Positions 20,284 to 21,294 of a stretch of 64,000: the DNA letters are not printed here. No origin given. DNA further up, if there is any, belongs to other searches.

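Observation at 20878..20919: UPRT-family gene lacking the PRPP-binding aspartate (possibly inactive or a repurposed paralogue)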

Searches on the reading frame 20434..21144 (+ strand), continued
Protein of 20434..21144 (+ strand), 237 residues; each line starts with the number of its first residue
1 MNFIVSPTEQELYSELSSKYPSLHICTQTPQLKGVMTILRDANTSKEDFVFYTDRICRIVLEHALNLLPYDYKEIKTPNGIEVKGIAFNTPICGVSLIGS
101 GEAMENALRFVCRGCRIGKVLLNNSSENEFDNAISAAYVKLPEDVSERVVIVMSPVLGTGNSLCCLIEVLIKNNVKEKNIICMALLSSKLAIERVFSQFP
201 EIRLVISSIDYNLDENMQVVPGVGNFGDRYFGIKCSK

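Call 57: find_homologous_proteins(query=A3, max_evalue=1e-15)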
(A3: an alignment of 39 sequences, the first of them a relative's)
Query A3 (39 sequences) (402 aa, profile of the alignment): 1509 proteins with E <= 1e-15 among 8000 candidates; the best 120 are listed.
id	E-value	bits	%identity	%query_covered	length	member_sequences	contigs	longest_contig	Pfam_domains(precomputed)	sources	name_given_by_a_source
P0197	1.0e-217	741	60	100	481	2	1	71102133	PF14681.13,PF24390.2,PF01121.27,PF00485.25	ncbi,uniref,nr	ncbi:hypothetical protein M9H77_12583 [Catharanthus roseus]|uniref:Uncharacterized protein n=1 Tax=C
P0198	4.3e-217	739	60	100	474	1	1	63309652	PF14681.13,PF01121.27,PF00485.25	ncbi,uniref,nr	ncbi:hypothetical protein O6H91_11G059400 [Diphasiastrum complanatum]|uniref:Uncharacterized protein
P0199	1.6e-216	737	57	100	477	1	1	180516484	PF14681.13,PF00485.25,PF00156.34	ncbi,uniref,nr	ncbi:uridine kinase-like protein 4 isoform X2 [Papaver somniferum]|uniref:uridine kinase-like protei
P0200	3.8e-216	736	59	100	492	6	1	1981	PF14681.13,PF24390.2,PF01121.27,PF00485.25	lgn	-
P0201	6.9e-216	735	58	100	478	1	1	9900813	PF14681.13,PF24390.2,PF00485.25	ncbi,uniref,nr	ncbi:PREDICTED: uridine kinase-like protein 3 [Nelumbo nucifera]|uniref:Uridine kinase n=1 Tax=Nelum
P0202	7.1e-216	735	57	100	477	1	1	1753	PF14681.13,PF00485.25,PF00156.34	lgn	-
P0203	7.7e-216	735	60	100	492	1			PF14681.13,PF00485.25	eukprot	eukprot:TRINITY_DN4240_c0_g3_i1.p1 TRINITY_DN4240_c0_g3~~TRINITY_DN4240_c0_g3_i1.p1 ORF type:complet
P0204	8.2e-216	735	57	100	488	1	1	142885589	PF14681.13,PF24390.2,PF00485.25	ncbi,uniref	ncbi:uridine kinase-like protein 3 [Euphorbia lathyris]|uniref:uridine kinase-like protein 3 n=1 Tax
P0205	8.5e-216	735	58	100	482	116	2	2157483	PF14681.13,PF00485.25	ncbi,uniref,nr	ncbi:hypothetical protein JCGZ_13173 [Jatropha curcas]|uniref:Uridine kinase n=2 Tax=Jatropha curcas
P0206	8.9e-216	735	60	100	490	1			PF14681.13,PF24390.2,PF01121.27,PF00485.25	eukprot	eukprot:c20575_g1_i1 orf=160-1632(+)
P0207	9.1e-216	735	57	100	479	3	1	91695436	PF14681.13,PF00485.25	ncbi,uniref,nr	ncbi:uridine kinase-like protein 4 isoform X2 [Magnolia sinica]|uniref:uridine kinase-like protein 4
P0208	9.3e-216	735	57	100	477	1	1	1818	PF14681.13,PF00485.25,PF00156.34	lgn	-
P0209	1.2e-215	734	57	100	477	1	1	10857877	PF14681.13,PF00485.25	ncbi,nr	ncbi:hypothetical protein MKX01_020099 [Papaver californicum]|nr:hypothetical protein MKX01_020099 [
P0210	1.3e-215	734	57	100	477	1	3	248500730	PF14681.13,PF00485.25,PF00156.34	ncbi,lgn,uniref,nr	ncbi:uridine kinase-like protein 3 isoform X1 [Papaver somniferum]|uniref:uridine kinase-like protei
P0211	1.3e-215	734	60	100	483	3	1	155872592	PF14681.13,PF01121.27,PF00485.25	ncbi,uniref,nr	ncbi:hypothetical protein KP509_29G081900 [Ceratopteris richardii]|uniref:Uridine kinase n=1 Tax=Cer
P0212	1.3e-215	734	58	100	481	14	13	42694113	PF14681.13,PF00485.25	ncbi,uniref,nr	ncbi:hypothetical protein ACFX13_005835 [Malus domestica]|uniref:uridine kinase-like protein 3 n=1 T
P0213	1.5e-215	734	58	100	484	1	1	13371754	PF14681.13,PF00485.25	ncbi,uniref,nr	ncbi:uridine kinase-like protein 3 [Mangifera indica]|uniref:uridine kinase-like protein 3 n=1 Tax=M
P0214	1.8e-215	734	58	100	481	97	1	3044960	PF14681.13,PF00485.25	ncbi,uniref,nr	ncbi:uridine kinase-like protein 3 [Pyrus x bretschneideri]|uniref:uridine kinase-like protein 3 n=1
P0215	1.8e-215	734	58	100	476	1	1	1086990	PF14681.13,PF00485.25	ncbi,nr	ncbi:hypothetical protein MKX01_006797 [Papaver californicum]|nr:hypothetical protein MKX01_006797 [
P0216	2.4e-215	733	59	100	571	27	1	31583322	PF14681.13,PF00485.25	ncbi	ncbi:hypothetical protein ACLB2K_021430 [Fragaria x ananassa]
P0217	2.7e-215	733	57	100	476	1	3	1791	PF14681.13,PF00485.25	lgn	-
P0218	2.9e-215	733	59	100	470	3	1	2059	PF14681.13,PF24390.2,PF01121.27,PF00485.25,PF13238.13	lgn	-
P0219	3.5e-215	733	57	100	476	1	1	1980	PF14681.13,PF00485.25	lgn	-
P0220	3.7e-215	733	57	100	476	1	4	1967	PF14681.13,PF00485.25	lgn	-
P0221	4.0e-215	733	59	100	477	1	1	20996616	PF14681.13,PF00485.25,PF00156.34,PF13238.13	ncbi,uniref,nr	ncbi:uridine kinase-like protein 3 [Vigna radiata var. radiata]|uniref:Uridine kinase n=1 Tax=Vigna 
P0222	4.2e-215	733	57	100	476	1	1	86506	PF14681.13,PF00485.25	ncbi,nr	ncbi:hypothetical protein MKW92_040109 [Papaver armeniacum]|nr:hypothetical protein MKW92_040109 [Pa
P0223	4.8e-215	732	57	100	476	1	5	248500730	PF14681.13,PF00485.25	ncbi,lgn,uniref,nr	ncbi:uridine kinase-like protein 3 isoform X2 [Papaver somniferum]|uniref:uridine kinase-like protei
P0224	4.8e-215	732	58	100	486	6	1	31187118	PF14681.13,PF00485.25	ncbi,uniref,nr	ncbi:hypothetical protein OIU84_023994 [Salix udensis]|uniref:Uridine kinase n=1 Tax=Salix udensis T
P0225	4.9e-215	732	59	100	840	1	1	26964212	PF14681.13,PF01121.27,PF00485.25,PF00274.26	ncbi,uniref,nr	ncbi:hypothetical protein FNV43_RR03701 [Rhamnella rubrinervis]|uniref:Multifunctional fusion protei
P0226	5.0e-215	732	57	100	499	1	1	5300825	PF14681.13,PF00485.25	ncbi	ncbi:hypothetical protein MKW98_022221, partial [Papaver atlanticum]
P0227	5.9e-215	732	59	100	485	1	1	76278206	PF14681.13,PF00485.25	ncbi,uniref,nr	ncbi:hypothetical protein Ddye_027858 [Dipteronia dyeriana]|uniref:Uridine kinase n=1 Tax=Dipteronia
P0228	6.3e-215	732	59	100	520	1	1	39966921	PF14681.13,PF00485.25,PF00156.34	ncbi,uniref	ncbi:hypothetical protein V8G54_033535 [Vigna mungo]|uniref:Uridine kinase n=1 Tax=Vigna mungo TaxID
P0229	8.3e-215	732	59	100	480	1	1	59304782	PF14681.13,PF00485.25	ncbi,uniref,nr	ncbi:hypothetical protein Dsin_023488 [Dipteronia sinensis]|uniref:Uridine kinase n=1 Tax=Dipteronia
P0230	9.7e-215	731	58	100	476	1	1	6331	PF14681.13,PF00485.25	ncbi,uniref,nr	ncbi:hypothetical protein MKW94_019947 [Papaver nudicaule]|uniref:Uridine kinase n=1 Tax=Papaver nud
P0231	1.0e-214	731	58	100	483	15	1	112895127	PF14681.13,PF00485.25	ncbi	ncbi:hypothetical protein AHAS_Ahas01G0029600 [Arachis hypogaea]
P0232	1.3e-214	731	59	100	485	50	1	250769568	PF14681.13,PF24390.2,PF01121.27,PF00485.25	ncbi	ncbi:uridine/cytidine kinase UKL1, chloroplastic [Capsicum galapagoense]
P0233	1.4e-214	731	58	100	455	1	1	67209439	PF14681.13,PF24390.2,PF01121.27,PF00485.25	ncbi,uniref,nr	ncbi:hypothetical protein GH714_018429 [Hevea brasiliensis]|uniref:Uridine kinase n=1 Tax=Hevea bras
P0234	1.4e-214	731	58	100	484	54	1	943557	PF14681.13,PF24390.2,PF01121.27,PF00485.25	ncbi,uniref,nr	ncbi:Uridine kinase-like protein [Parasponia andersonii]|uniref:Uridine kinase n=1 Tax=Parasponia an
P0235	1.5e-214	731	61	100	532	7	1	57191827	PF14681.13,PF00485.25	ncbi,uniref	ncbi:hypothetical protein R1flu_016720 [Riccia fluitans]|uniref:Uridine kinase n=1 Tax=Riccia fluita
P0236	1.6e-214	731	58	100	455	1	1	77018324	PF14681.13,PF24390.2,PF01121.27,PF00485.25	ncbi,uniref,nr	ncbi:hypothetical protein P3X46_026352 [Hevea brasiliensis]|uniref:Uridine kinase n=1 Tax=Hevea bras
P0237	2.1e-214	730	59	100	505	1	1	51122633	PF14681.13,PF00485.25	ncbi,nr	ncbi:hypothetical protein QYF36_012941 [Acer negundo]|nr:hypothetical protein QYF36_012941 [Acer neg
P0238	2.1e-214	730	59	100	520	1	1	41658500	PF14681.13,PF00485.25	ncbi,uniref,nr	ncbi:hypothetical protein LWI28_004362 [Acer negundo]|uniref:Uridine kinase n=1 Tax=Acer negundo Tax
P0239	2.1e-214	730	58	100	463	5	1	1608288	PF14681.13,PF00485.25,PF13238.13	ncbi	ncbi:hypothetical protein SLA2020_077150 [Shorea laevis]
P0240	2.3e-214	730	58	100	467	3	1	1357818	PF14681.13,PF24390.2,PF01121.27,PF00485.25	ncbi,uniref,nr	ncbi:uridine kinase-like protein 5 isoform X2 [Pistacia vera]|uniref:uridine kinase-like protein 5 i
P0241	2.8e-214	730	59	100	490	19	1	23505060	PF14681.13,PF00485.25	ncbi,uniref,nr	ncbi:uridine/cytidine kinase 3, uridine kinase-like 3 [Hibiscus trionum]|uniref:Uridine kinase n=1 T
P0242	2.9e-214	730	59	100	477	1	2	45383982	PF14681.13,PF00485.25,PF00156.34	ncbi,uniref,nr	ncbi:uridine kinase-like protein 4 [Vigna unguiculata]|uniref:Uridine kinase n=1 Tax=Vigna unguicula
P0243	3.2e-214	730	59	100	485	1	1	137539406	PF14681.13,PF00485.25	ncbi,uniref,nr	ncbi:uridine kinase-like protein 5 [Gossypium australe]|uniref:Uridine kinase n=1 Tax=Gossypium aust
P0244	4.0e-214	729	59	100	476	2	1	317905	PF14681.13,PF00485.25,PF00156.34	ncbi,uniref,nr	ncbi:uridine kinase-like protein 3 isoform X2 [Gastrolobium bilobum]|uniref:uridine kinase-like prot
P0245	4.4e-214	729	58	100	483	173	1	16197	PF14681.13,PF24390.2,PF01121.27,PF00485.25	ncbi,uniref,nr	ncbi:hypothetical protein MKW94_023752 [Papaver nudicaule]|uniref:Uridine kinase n=1 Tax=Papaver nud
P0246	4.7e-214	729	58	100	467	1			PF14681.13,PF01121.27,PF00485.25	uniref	uniref:Uridine kinase n=1 Tax=Davidia involucrata TaxID=16924 RepID=A0A5B7C529_DAVIN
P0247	5.6e-214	729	59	100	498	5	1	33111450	PF14681.13,PF00485.25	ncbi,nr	ncbi:PREDICTED: uridine kinase-like protein 3 isoform X1 [Lupinus angustifolius]|nr:PREDICTED: uridi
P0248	5.7e-214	729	58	100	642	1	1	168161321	PF14681.13,PF00485.25,PF00156.34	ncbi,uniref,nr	ncbi:hypothetical protein Ahy_A07g031104 isoform A [Arachis hypogaea]|uniref:Uridine kinase n=2 Tax=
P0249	6.2e-214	729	59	100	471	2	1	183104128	PF14681.13,PF01121.27,PF00485.25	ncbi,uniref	ncbi:uridine/cytidine kinase UKL1, chloroplastic [Henckelia pumila]|uniref:uridine/cytidine kinase U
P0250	6.2e-214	729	59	100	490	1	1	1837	PF14681.13,PF24390.2,PF01121.27,PF00485.25,PF13238.13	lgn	-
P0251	6.3e-214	729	59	100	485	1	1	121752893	PF14681.13,PF00485.25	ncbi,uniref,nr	ncbi:hypothetical protein E1A91_A01G098400v1 [Gossypium mustelinum]|uniref:Uridine kinase n=1 Tax=Go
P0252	6.9e-214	729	59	100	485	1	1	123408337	PF14681.13,PF00485.25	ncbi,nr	ncbi:uridine kinase-like protein 3 [Gossypium arboreum]|nr:uridine kinase-like protein 3 [Gossypium 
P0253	7.2e-214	729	59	100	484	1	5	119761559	PF14681.13,PF00485.25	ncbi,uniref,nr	ncbi:hypothetical protein ERO13_A01G094500v2 [Gossypium hirsutum]|uniref:Uridine kinase n=4 Tax=Goss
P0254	7.3e-214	728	57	100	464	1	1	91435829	PF14681.13,PF01121.27,PF00485.25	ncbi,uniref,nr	ncbi:uridine kinase-like protein 5 isoform X1 [Malania oleifera]|uniref:uridine kinase-like protein 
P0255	7.4e-214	728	59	100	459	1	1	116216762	PF14681.13,PF24390.2,PF01121.27,PF00485.25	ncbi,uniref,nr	ncbi:hypothetical protein K2173_021130 [Erythroxylum novogranatense]|uniref:Uridine kinase n=1 Tax=E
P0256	8.1e-214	728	59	100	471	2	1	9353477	PF14681.13,PF24390.2,PF01121.27,PF00485.25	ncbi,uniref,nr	ncbi:PREDICTED: uridine kinase-like protein 4 isoform X1 [Tarenaya hassleriana]|uniref:uridine kinas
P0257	8.3e-214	728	58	100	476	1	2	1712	PF14681.13,PF24390.2,PF00485.25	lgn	-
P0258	8.8e-214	728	58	100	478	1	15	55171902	PF14681.13,PF00485.25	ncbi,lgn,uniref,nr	ncbi:uridine kinase-like protein 3 [Populus alba x Populus x berolinensis]|uniref:Uridine kinase n=1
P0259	8.9e-214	728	58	100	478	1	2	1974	PF14681.13,PF00485.25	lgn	-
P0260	9.8e-214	728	58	100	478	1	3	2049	PF14681.13,PF00485.25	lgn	-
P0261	9.9e-214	728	59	100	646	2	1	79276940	PF14681.13,PF00485.25,PF14223.15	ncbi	ncbi:hypothetical protein GQ457_01G006220 [Hibiscus cannabinus]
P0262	1.0e-213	728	59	100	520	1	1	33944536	PF14681.13,PF00485.25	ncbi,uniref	ncbi:hypothetical protein VNO80_30093 [Phaseolus coccineus]|uniref:Uridine kinase n=1 Tax=Phaseolus 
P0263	1.1e-213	728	58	100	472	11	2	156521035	PF14681.13,PF00485.25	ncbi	ncbi:hypothetical protein ACS0TY_032470 [Phlomoides rotata]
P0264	1.2e-213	728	58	100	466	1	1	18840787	PF14681.13,PF00485.25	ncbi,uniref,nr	ncbi:hypothetical protein FNV43_RR14240 [Rhamnella rubrinervis]|uniref:Uridine kinase n=1 Tax=Rhamne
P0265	1.3e-213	728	59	100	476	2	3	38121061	PF14681.13,PF00485.25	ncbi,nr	ncbi:hypothetical protein LR48_Vigan569s001000 [Vigna angularis]|nr:uridine kinase-like protein 4 is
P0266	1.4e-213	728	58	100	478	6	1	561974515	PF14681.13,PF00485.25,PF13238.13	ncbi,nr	ncbi:unnamed protein product [Lathyrus sativus]|nr:unnamed protein product [Lathyrus sativus]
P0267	1.5e-213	727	59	100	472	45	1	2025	PF14681.13,PF24390.2,PF01121.27,PF00485.25,PF13238.13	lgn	-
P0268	1.5e-213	727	59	100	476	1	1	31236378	PF14681.13,PF00485.25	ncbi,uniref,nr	ncbi:hypothetical protein PHAVU_006G059500 [Phaseolus vulgaris]|uniref:Uridine kinase n=2 Tax=Phaseo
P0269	1.6e-213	727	56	100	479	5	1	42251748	PF14681.13,PF00485.25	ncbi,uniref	ncbi:uridine kinase-like protein 3 isoform X2 [Aristolochia californica]|uniref:uridine kinase-like 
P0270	1.6e-213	727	59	100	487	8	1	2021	PF14681.13,PF24390.2,PF00485.25,PF13238.13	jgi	-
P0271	1.6e-213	727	57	100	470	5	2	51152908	PF14681.13,PF01121.27,PF00485.25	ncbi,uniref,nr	ncbi:hypothetical protein DCAR_0417806 [Daucus carota subsp. sativus]|uniref:Uridine kinase n=1 Tax=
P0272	1.8e-213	727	58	100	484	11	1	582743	PF14681.13,PF01121.27,PF00485.25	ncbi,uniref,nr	ncbi:Uridine kinase-like protein 1 [Morus notabilis]|uniref:Uridine kinase n=1 Tax=Morus notabilis T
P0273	1.8e-213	727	60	100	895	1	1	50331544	PF14681.13,PF00485.25,PF00274.26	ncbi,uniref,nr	ncbi:hypothetical protein FEM48_Zijuj01G0094300 [Ziziphus jujuba var. spinosa]|uniref:Multifunctiona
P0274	2.6e-213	727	59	100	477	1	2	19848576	PF14681.13,PF01121.27,PF00485.25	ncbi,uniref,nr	ncbi:uridine kinase-like protein 1, chloroplastic [Sesamum indicum]|uniref:Uridine kinase n=1 Tax=Se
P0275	2.7e-213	727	59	100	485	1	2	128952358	PF14681.13,PF01121.27,PF00485.25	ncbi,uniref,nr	ncbi:Uridine kinase-like protein 3 [Gossypium arboreum]|uniref:Uridine kinase n=2 Tax=Gossypium arbo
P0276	2.8e-213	727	59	100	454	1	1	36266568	PF14681.13,PF24390.2,PF01121.27,PF00485.25,PF13238.13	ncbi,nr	ncbi:uridine/cytidine kinase UKL1, chloroplastic-like [Nymphaea colorata]|nr:uridine/cytidine kinase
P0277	2.8e-213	727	58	100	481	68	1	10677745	PF14681.13,PF00485.25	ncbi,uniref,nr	ncbi:LOW QUALITY PROTEIN: uridine kinase-like protein 3 [Cucurbita pepo subsp. pepo]|uniref:LOW QUAL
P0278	3.0e-213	726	57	100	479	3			PF14681.13,PF24390.2,PF00485.25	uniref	uniref:Uridine kinase n=2 Tax=Davidia involucrata TaxID=16924 RepID=A0A5B6ZNQ3_DAVIN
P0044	3.0e-213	726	56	100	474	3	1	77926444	PF06414.19,PF14681.13,PF00485.25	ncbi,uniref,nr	ncbi:uridine kinase-like protein 3 isoform X1 [Cinnamomum micranthum f. kanehirae]|uniref:Uridine ki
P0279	3.2e-213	726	57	100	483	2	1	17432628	PF14681.13,PF01121.27,PF00485.25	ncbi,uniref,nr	ncbi:Uracil phosphoribosyltransferase [Actinidia chinensis var. chinensis]|uniref:Uridine kinase n=1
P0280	3.3e-213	726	59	100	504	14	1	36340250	PF14681.13,PF00485.25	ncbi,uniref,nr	ncbi:uridine kinase-like protein 3 isoform X1 [Rhodamnia argentea]|uniref:Uridine kinase n=2 Tax=Rho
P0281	3.9e-213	726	58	100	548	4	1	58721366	PF14681.13,PF24390.2,PF00485.25,PF00156.34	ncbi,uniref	ncbi:hypothetical protein VNO80_05253 [Phaseolus coccineus]|uniref:Uridine kinase n=1 Tax=Phaseolus 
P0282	4.0e-213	726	59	100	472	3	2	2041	PF14681.13,PF24390.2,PF00485.25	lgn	-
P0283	4.1e-213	726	58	100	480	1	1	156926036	PF14681.13,PF24390.2,PF00485.25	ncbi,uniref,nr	ncbi:uridine kinase-like protein 3 [Malania oleifera]|uniref:uridine kinase-like protein 3 n=1 Tax=M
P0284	4.5e-213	726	59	100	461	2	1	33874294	PF14681.13,PF01121.27,PF00485.25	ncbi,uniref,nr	ncbi:uridine kinase-like protein 5 [Ziziphus jujuba]|uniref:Uridine kinase n=1 Tax=Ziziphus jujuba T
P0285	4.7e-213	726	57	100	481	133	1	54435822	PF14681.13,PF24390.2,PF01121.27,PF00485.25,PF13238.13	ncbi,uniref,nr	ncbi:uridine/cytidine kinase UKL1, chloroplastic [Impatiens glandulifera]|uniref:uridine/cytidine ki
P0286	4.9e-213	726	58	100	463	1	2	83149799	PF14681.13,PF00485.25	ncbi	ncbi:hypothetical protein LguiA_019644 [Lonicera macranthoides]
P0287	5.1e-213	726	58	100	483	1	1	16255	PF14681.13,PF01121.27,PF00485.25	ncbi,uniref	ncbi:uridine/cytidine kinase UKL1, chloroplastic isoform X1 [Primulina huaijiensis]|uniref:uridine/c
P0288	5.4e-213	726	54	100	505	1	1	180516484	PF14681.13,PF00485.25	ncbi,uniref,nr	ncbi:uridine kinase-like protein 4 isoform X1 [Papaver somniferum]|uniref:uridine kinase-like protei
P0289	5.6e-213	726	59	100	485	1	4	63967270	PF14681.13,PF00485.25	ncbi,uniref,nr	ncbi:hypothetical protein ES319_D01G097800v1 [Gossypium barbadense]|uniref:Uridine kinase n=4 Tax=Go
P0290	5.6e-213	726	57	100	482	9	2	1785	PF14681.13,PF24390.2,PF00485.25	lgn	-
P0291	5.6e-213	726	58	100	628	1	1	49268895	PF14681.13,PF00485.25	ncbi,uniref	ncbi:hypothetical protein VNO77_29660 [Canavalia gladiata]|uniref:Uridine kinase n=1 Tax=Canavalia g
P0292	5.7e-213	726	60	100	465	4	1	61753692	PF14681.13,PF24390.2,PF01121.27,PF00485.25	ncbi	ncbi:hypothetical protein GQ457_07G000560 [Hibiscus cannabinus]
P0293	5.9e-213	726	59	100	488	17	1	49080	PF14681.13,PF00485.25,PF00156.34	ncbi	ncbi:Uridine kinase-like protein 4, partial [Mucuna pruriens]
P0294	6.2e-213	725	57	100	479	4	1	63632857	PF14681.13,PF01121.27,PF00485.25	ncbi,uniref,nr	ncbi:uridine kinase-like protein 3 [Telopea speciosissima]|uniref:uridine kinase-like protein 3 n=1 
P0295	6.4e-213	725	58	100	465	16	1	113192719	PF14681.13,PF01121.27,PF00485.25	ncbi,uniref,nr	ncbi:hypothetical protein ES288_A10G191600v1 [Gossypium darwinii]|uniref:Uridine kinase n=1 Tax=Goss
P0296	6.7e-213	725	58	100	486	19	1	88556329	PF14681.13,PF01121.27,PF00485.25,PF13238.13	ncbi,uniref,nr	ncbi:putative transferase [Rosa chinensis]|uniref:Uridine kinase n=1 Tax=Rosa chinensis TaxID=74649 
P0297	6.8e-213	725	57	100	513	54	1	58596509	PF14681.13,PF00485.25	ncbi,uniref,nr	ncbi:uridine kinase-like protein 3 [Cinnamomum micranthum f. kanehirae]|uniref:Uridine kinase n=1 Ta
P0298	7.5e-213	725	58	100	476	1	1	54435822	PF14681.13,PF00485.25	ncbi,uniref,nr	ncbi:uridine kinase-like protein 3 [Impatiens glandulifera]|uniref:uridine kinase-like protein 3 n=1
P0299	7.8e-213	725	57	100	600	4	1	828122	PF06414.19,PF14681.13,PF00485.25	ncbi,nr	ncbi:hypothetical protein SLEP1_g45238 [Rubroshorea leprosula]|nr:hypothetical protein SLEP1_g45238 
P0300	8.3e-213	725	59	100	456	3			PF14681.13,PF01121.27,PF00485.25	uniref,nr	uniref:Uridine kinase n=1 Tax=Carica papaya TaxID=3649 RepID=D9I4C0_CARPA|nr:uridine cytidine kinase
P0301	8.7e-213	725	57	100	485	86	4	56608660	PF14681.13,PF24390.2,PF01121.27,PF00485.25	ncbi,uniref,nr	ncbi:hypothetical protein I3843_03G050400 [Carya illinoinensis]|uniref:Uridine kinase n=1 Tax=Carya 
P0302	8.8e-213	725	59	100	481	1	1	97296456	PF14681.13,PF24390.2,PF01121.27,PF00485.25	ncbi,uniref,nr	ncbi:hypothetical protein J5N97_007231 [Dioscorea zingiberensis]|uniref:Uridine kinase n=1 Tax=Diosc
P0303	9.7e-213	725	58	100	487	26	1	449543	PF14681.13,PF24390.2,PF01121.27,PF00485.25,PF13238.13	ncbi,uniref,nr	ncbi:uridine/cytidine kinase UKL1, chloroplastic [Quercus suber]|uniref:uridine/cytidine kinase UKL1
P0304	1.0e-212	725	59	100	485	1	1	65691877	PF14681.13,PF00485.25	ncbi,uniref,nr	ncbi:hypothetical protein E1A91_D01G103200v1 [Gossypium mustelinum]|uniref:Uridine kinase n=1 Tax=Go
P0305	1.0e-212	725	57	100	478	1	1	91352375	PF14681.13,PF24390.2,PF01121.27,PF00485.25,PF13238.13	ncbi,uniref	ncbi:uridine/cytidine kinase UKL1, chloroplastic [Euphorbia lathyris]|uniref:uridine/cytidine kinase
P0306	1.0e-212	725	57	100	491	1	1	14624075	PF14681.13,PF01121.27,PF00485.25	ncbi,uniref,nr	ncbi:hypothetical protein Nepgr_026893 [Nepenthes gracilis]|uniref:Uridine kinase n=1 Tax=Nepenthes 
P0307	1.1e-212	725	58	100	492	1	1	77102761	PF14681.13,PF24390.2,PF01121.27,PF00485.25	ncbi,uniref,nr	ncbi:uridine kinase-like protein 1, chloroplastic isoform X1 [Canna indica]|uniref:Uridine kinase n=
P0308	1.2e-212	724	59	100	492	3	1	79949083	PF14681.13,PF00485.25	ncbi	ncbi:hypothetical protein CsatB_013277 [Cannabis sativa]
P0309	1.2e-212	724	59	100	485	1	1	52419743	PF14681.13,PF00485.25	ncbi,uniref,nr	ncbi:uridine kinase-like protein 3 [Gossypium raimondii]|uniref:Uridine kinase n=1 Tax=Gossypium rai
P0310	1.2e-212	724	59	100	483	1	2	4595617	PF14681.13,PF24390.2,PF01121.27,PF00485.25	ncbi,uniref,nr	ncbi:uridine kinase-like protein 1, chloroplastic isoform X4 [Iris pallida]|uniref:Uridine kinase n=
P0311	1.2e-212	724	54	100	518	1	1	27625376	PF14681.13,PF00485.25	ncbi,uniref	ncbi:uridine kinase-like protein 3 isoform X1 [Pyrus communis]|uniref:uridine kinase-like protein 3 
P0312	1.3e-212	724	57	100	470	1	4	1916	PF14681.13,PF00485.25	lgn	-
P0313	1.5e-212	724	58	100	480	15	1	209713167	PF14681.13,PF24390.2,PF01121.27,PF00485.25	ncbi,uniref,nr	ncbi:hypothetical protein LOK49_LG04G03537 [Camellia lanceoleosa]|uniref:Uncharacterized protein n=1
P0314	1.6e-212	724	58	100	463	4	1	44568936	PF14681.13,PF24390.2,PF01121.27,PF00485.25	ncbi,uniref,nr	ncbi:uridine kinase-like protein 5 [Punica granatum]|uniref:Uridine kinase n=2 Tax=Punica granatum T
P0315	1.6e-212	724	56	100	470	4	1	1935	PF14681.13,PF00485.25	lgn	-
